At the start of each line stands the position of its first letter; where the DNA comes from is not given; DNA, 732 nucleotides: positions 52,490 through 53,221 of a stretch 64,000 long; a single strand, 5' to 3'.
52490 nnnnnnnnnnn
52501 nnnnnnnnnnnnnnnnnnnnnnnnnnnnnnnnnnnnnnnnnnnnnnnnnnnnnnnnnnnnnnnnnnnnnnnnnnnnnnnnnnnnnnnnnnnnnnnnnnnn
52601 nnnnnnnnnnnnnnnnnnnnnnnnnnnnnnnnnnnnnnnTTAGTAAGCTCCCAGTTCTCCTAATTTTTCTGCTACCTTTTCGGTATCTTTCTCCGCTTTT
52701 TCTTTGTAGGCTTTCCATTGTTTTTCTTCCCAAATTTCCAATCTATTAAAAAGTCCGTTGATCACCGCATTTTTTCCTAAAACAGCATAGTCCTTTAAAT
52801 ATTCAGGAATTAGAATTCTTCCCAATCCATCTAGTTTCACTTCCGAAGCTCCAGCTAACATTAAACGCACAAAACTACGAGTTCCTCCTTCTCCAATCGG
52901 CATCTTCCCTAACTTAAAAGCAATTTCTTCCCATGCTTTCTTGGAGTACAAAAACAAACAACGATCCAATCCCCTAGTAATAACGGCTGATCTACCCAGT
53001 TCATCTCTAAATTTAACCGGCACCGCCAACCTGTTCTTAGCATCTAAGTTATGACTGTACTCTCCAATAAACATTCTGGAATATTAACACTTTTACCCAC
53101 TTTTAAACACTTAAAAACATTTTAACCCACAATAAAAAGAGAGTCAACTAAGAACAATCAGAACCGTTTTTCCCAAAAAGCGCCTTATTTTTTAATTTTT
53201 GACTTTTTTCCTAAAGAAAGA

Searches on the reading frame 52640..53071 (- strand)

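Call 47: search_protein_families(library=pfam, proteins=[window:52640-53071:-], max_evalue=0.00001)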
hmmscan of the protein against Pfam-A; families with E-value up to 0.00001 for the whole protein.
window:52640-53071:- (143 aa): 1 family
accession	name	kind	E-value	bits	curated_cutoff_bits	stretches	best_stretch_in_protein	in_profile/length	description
PF02381.23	MraZ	-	5e-36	122.9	23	2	71-135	1-66/72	MraZ protein, putative antitoxin-like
